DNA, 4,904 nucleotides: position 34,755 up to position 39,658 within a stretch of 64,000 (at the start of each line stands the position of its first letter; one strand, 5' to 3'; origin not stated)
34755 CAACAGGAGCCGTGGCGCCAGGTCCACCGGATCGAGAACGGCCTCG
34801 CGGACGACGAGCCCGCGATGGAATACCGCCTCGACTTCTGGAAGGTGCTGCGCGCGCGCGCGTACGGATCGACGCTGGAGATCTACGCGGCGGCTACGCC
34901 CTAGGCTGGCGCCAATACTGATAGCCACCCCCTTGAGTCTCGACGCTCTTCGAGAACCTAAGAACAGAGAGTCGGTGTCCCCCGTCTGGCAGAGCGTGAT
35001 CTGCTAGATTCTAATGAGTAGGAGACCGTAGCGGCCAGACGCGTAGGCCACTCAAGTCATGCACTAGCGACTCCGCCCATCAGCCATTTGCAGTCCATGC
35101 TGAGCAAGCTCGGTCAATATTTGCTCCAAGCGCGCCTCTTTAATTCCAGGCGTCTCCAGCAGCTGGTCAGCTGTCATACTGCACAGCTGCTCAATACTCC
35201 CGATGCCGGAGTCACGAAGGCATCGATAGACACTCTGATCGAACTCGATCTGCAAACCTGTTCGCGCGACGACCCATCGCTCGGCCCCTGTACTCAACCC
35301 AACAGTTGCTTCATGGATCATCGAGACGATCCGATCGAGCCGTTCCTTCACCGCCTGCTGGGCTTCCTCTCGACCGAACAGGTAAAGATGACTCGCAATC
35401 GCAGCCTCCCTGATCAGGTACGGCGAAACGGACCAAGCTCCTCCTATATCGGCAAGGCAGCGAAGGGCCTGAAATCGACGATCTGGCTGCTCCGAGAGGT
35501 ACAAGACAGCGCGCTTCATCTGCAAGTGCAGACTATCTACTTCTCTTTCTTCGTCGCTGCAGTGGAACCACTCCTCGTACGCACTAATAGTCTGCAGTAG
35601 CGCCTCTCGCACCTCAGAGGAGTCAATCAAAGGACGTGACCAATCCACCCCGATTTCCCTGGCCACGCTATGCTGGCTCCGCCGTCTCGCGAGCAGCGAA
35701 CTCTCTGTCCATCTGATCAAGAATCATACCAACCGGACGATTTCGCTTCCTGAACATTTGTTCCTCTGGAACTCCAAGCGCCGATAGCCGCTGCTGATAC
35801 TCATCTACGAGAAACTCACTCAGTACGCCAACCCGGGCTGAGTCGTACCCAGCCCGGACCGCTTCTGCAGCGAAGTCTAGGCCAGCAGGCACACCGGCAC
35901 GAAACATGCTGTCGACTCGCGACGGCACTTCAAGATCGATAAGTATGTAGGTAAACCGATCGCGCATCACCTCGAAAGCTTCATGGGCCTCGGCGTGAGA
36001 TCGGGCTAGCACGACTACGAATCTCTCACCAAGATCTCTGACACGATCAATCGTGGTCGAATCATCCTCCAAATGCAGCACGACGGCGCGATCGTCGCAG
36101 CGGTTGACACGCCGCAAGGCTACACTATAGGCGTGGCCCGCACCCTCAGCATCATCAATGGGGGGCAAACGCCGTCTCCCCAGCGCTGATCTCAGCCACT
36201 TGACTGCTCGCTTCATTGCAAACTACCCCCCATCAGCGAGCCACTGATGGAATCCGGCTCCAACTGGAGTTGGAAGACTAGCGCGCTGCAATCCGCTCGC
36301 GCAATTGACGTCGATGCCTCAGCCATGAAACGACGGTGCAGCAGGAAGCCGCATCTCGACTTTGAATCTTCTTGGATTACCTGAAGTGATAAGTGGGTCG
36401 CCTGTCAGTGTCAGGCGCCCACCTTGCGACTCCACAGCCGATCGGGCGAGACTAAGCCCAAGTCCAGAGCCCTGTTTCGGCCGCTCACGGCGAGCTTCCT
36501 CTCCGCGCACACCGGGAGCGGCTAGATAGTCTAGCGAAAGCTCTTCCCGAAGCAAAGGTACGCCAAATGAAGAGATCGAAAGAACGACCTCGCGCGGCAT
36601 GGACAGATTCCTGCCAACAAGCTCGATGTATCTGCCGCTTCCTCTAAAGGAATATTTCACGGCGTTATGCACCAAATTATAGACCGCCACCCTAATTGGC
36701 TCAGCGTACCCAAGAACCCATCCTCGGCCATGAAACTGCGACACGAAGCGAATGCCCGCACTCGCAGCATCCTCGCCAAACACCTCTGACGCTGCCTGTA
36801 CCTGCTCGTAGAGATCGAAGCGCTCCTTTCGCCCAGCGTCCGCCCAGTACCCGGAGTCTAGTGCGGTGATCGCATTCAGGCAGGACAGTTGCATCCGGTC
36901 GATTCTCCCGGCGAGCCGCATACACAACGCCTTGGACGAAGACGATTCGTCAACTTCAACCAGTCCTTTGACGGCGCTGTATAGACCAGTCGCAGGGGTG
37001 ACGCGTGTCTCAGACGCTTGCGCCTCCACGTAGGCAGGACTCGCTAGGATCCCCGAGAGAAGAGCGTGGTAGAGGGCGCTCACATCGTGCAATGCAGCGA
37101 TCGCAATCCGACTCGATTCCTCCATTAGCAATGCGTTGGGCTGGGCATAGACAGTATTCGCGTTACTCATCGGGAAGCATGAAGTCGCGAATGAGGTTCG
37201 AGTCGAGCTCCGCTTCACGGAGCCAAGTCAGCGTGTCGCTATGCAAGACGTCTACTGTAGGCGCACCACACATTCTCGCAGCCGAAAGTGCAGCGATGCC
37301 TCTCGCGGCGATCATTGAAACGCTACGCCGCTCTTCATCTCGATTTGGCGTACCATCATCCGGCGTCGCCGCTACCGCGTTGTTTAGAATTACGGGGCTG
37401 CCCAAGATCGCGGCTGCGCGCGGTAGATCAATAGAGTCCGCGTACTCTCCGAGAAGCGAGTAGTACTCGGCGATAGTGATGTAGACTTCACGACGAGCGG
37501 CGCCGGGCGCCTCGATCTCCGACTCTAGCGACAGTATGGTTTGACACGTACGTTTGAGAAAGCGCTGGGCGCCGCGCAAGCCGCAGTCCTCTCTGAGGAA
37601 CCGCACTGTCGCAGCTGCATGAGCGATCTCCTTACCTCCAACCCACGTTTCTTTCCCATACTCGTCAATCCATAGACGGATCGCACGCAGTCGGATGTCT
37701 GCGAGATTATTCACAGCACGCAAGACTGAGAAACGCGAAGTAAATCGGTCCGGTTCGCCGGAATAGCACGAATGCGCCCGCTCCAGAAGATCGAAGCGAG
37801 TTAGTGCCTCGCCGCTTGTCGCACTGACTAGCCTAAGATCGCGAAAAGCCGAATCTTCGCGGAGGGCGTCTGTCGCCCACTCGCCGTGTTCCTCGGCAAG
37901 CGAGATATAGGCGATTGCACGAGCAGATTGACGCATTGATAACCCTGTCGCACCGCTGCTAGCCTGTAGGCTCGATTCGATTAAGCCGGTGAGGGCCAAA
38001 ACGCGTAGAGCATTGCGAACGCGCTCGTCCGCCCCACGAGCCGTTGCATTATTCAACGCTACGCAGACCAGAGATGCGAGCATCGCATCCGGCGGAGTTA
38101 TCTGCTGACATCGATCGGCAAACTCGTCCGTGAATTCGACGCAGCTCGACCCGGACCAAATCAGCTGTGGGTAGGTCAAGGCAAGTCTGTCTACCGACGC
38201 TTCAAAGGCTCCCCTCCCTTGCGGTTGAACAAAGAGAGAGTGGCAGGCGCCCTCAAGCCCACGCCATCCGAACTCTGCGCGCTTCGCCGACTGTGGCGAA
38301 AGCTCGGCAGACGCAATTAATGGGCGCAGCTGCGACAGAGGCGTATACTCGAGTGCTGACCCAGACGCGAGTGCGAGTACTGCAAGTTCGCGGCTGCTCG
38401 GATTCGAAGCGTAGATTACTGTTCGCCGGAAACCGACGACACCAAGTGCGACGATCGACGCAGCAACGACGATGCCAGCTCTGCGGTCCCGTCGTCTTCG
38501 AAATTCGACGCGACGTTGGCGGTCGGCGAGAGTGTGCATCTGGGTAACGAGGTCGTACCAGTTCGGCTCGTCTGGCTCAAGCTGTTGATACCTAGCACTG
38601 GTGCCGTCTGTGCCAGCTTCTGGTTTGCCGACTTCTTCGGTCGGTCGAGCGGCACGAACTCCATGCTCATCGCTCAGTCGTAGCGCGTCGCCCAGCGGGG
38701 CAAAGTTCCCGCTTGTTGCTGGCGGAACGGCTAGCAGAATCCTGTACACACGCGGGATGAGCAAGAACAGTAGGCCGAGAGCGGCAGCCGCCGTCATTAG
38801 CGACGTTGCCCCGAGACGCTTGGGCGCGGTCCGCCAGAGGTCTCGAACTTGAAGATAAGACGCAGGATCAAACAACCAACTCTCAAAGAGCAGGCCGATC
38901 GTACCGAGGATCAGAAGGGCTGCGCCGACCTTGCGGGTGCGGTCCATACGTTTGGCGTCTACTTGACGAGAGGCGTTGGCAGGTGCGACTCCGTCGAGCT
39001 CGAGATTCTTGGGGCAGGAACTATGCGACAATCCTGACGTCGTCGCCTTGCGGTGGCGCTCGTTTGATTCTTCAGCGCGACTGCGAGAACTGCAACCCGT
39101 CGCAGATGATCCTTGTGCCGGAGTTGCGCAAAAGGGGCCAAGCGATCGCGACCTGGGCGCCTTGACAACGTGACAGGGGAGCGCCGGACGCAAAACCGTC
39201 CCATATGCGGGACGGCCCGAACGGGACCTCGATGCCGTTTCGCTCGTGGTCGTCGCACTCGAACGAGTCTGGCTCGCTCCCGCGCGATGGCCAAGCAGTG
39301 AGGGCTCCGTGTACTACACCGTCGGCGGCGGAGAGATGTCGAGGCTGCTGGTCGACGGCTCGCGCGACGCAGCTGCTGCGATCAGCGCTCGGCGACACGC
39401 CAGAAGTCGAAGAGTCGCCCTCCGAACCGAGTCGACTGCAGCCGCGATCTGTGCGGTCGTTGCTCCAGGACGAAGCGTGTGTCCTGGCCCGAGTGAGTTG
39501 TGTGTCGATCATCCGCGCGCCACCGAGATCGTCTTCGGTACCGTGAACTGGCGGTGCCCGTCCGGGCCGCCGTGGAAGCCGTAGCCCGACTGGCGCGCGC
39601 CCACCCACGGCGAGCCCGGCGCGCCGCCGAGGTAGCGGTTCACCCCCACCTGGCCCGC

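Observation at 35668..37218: Split, sensorless histidine kinase plus output-less receiver, translationally coupled to a membrane protein (Detocs-like architecture?)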

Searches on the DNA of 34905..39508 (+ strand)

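Call 43: search_dna_similar(query=window:34905-39508:+, collection=plasmids, mode=distant, max_rows=8)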
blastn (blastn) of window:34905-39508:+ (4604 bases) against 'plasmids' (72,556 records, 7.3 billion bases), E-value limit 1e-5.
No match.

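Call 44: search_dna_similar(query=window:34905-39508:+, collection=phages, mode=distant, max_rows=8)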
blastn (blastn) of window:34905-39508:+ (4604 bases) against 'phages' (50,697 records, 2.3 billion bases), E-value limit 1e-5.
No match.

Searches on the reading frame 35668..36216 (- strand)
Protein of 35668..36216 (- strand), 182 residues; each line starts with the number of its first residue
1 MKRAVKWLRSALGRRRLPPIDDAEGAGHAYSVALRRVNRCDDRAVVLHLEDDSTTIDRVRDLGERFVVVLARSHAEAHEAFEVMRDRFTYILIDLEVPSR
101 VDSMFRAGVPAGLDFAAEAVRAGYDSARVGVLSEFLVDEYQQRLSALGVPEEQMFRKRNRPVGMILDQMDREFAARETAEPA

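Call 4: search_protein_families(library=pfam, proteins=[window:35668-36216:-], max_evalue=1)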
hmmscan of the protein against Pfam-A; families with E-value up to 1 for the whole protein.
window:35668-36216:- (182 aa): 0 families

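Call 5: search_protein_families(library=padloc, proteins=[window:35668-36216:-], max_evalue=1)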
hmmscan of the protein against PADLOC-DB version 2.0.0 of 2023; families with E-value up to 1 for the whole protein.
window:35668-36216:- (182 aa): 0 families

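Call 6: search_protein_families(library=ncbifam, proteins=[window:35668-36216:-], max_evalue=1)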
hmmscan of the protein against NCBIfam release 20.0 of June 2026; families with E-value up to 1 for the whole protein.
window:35668-36216:- (182 aa): 0 families

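Call 8: find_homologous_proteins(query=window:35668-36216:-, max_evalue=0.001)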
Query window:35668-36216:- (182 aa): 1 proteins with E <= 0.001 among 649 candidates.
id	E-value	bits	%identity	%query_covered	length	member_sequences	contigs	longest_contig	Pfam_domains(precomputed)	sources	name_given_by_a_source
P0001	1.2e-100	353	99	91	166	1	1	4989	-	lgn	-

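Call 10: search_solved_structures(query=window:35668-36216:-, max_evalue=10, show_alignments=2)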
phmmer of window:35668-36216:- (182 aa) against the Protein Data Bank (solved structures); distinct sequences matched with E-value up to 10: 3.
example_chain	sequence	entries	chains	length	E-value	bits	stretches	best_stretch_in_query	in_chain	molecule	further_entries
3c85_A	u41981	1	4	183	0.58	13.5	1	38-119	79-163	Putative glutathione-regulated potassium-efflux system protein KefB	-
8crx_M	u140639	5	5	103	0.65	13.4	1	72-116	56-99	30S ribosomal protein S10 | Small ribosomal subunit protein uS10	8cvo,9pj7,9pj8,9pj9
9sob_E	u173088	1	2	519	1.7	12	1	4-65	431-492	Nucleoporin protein Ndc1-Nup protein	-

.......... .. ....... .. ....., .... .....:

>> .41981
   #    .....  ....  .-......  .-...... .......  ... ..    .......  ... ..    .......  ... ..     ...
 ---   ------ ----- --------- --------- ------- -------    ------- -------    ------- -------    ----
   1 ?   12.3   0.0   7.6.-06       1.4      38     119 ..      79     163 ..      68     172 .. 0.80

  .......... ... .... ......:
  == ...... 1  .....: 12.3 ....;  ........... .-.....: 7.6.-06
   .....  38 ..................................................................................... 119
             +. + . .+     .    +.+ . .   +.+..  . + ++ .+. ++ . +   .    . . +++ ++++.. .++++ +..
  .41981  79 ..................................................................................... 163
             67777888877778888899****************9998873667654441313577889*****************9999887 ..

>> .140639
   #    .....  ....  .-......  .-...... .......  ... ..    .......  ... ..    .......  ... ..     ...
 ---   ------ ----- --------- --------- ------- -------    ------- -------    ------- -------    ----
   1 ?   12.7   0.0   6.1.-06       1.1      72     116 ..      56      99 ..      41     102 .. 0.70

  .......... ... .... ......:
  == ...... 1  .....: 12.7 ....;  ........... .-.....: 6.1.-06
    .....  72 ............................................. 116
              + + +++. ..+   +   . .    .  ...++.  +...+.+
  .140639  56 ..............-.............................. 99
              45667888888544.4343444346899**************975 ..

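Call 12: find_encoding_contigs(protein=P0001, flank=10000)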
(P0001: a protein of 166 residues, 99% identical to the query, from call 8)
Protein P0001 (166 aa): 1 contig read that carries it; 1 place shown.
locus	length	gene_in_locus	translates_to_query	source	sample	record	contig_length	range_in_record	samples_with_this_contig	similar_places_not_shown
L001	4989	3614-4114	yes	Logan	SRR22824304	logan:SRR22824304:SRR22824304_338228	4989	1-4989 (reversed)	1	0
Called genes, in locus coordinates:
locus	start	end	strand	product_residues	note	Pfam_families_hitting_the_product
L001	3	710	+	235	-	?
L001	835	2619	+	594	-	-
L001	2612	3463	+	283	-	PF02518:HATPase_c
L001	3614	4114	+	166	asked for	-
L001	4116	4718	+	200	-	PF14520:HHH_5 (weak)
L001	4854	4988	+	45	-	?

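Call 24: search_protein_families(library=phrogs, proteins=[window:35668-36216:-], max_evalue=1)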
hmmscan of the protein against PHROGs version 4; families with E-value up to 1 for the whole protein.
window:35668-36216:- (182 aa): 0 families

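Call 28: predict_structure(protein=window:35668-36168:-)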
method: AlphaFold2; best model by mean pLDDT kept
length: 166 residues; sequences in the alignment: 1
mean_pLDDT: 49.4   pTM: 0.40
mean pLDDT of the five models: 49.4, 49.3, 44.4, 43.2, 41.7
residues with pLDDT >= 90: 0; 70-90: 3; 50-70: 86; < 50: 77
segments of 3 or more residues with pLDDT < 50: 1-5, 7-30, 34-43, 80-92, 116-119, 140-148, 164-166
pLDDT, mean of each block of 10 residues (from residue 1): 36 28 40 47 50 54 57 50 40 53 58 51 66 62 45 53 47
secondary structure, 60 per line:
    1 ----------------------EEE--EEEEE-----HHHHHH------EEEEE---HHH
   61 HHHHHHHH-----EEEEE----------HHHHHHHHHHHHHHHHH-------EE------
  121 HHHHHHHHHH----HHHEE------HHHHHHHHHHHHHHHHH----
elements in order: E23-25 E28-32 H38-43 E50-54 H58-68 E74-78 H89-105 H121-130 H146-162

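Call 30: search_protein_representatives(protein=window:35668-36168:-)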
Query: 166 residues. Proteins with E-value up to 0.001 (for the whole library): 1; up to 1e-10: 1; up to 1e-30: 1. The best 1 are listed.
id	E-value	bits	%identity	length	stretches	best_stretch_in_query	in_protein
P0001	1.1e-101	353.7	100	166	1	1-166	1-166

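Call 56: fold_search(model_id=the predicted structure, library=pdb)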
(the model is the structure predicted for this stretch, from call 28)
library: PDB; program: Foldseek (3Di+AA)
matches with E <= 10: 1116; with E <= 0.001: 0
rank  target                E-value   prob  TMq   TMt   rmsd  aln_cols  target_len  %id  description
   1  7mcd_A                1.4e-02  0.98  0.36  0.34   4.0       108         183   15  Crystal structure of an AI-designed TIM-barrel F15C (released 2022-01-19)
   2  7sbj_A                1.5e-02  0.92  0.39  0.31   7.3       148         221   17  Crystal Structure of Ribulose-phosphate 3-epimerase from Stenotrophomonas maltophilia K279a (released 2021-10-27)
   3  7u5y_F                1.5e-02  0.92  0.38  0.31   7.0       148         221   19  Crystal structure of ribulose-phosphate 3-epimerase from Pseudomonas aeruginosa (released 2022-03-09)
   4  2fli_E                1.7e-02  0.96  0.38  0.31   5.0       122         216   16  The crystal structure of D-ribulose 5-phosphate 3-epimerase from Streptococus pyogenes complexed with D-xylitol 5-phos (released 2006-03-07)
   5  7u5y_C                2.0e-02  0.89  0.39  0.32   7.1       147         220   18  Crystal structure of ribulose-phosphate 3-epimerase from Pseudomonas aeruginosa (released 2022-03-09)
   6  8kc5_B                2.3e-02  0.99  0.42  0.33   4.1       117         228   17  De novo design protein -T09 (released 2024-08-07)
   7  3rf9_A                2.4e-02  0.84  0.36  0.21  13.2       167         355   10  X-ray structure of RlmN from Escherichia coli (released 2011-05-11)
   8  3p7m_A                3.1e-02  0.77  0.31  0.19   8.0       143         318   10  Structure of putative lactate dehydrogenase from Francisella tularensis subsp. tularensis SCHU S4 (released 2010-10-20)
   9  7u5y_D                3.5e-02  0.84  0.39  0.31   7.1       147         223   18  Crystal structure of ribulose-phosphate 3-epimerase from Pseudomonas aeruginosa (released 2022-03-09)
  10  3ct7_A                3.7e-02  0.85  0.38  0.31   5.1       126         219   17  Crystal structure of D-allulose 6-phosphate 3-epimerase from Escherichia Coli K-12 (released 2008-08-26)
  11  7u5y_A                4.0e-02  0.82  0.38  0.30   7.1       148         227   19  Crystal structure of ribulose-phosphate 3-epimerase from Pseudomonas aeruginosa (released 2022-03-09)
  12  4dad                  4.2e-02  0.87  0.39  0.46   6.7       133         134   15  Crystal structure of a Putative pilus assembly-related protein (BPSS2195) from Burkholderia pseudomallei K96243 at 2.50  (released 2012-01-25)
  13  8pfo                  4.7e-02  0.82  0.38  0.18   5.3       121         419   12  Crystal structure of WRN helicase domain in complex with HRO761 (released 2024-04-24)
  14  3m6m_F                5.0e-02  0.90  0.41  0.53   6.6       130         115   15  Crystal structure of RpfF complexed with REC domain of RpfC (released 2010-09-22)
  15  2fli_G                5.4e-02  0.87  0.38  0.31   5.0       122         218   16  The crystal structure of D-ribulose 5-phosphate 3-epimerase from Streptococus pyogenes complexed with D-xylitol 5-phos (released 2006-03-07)
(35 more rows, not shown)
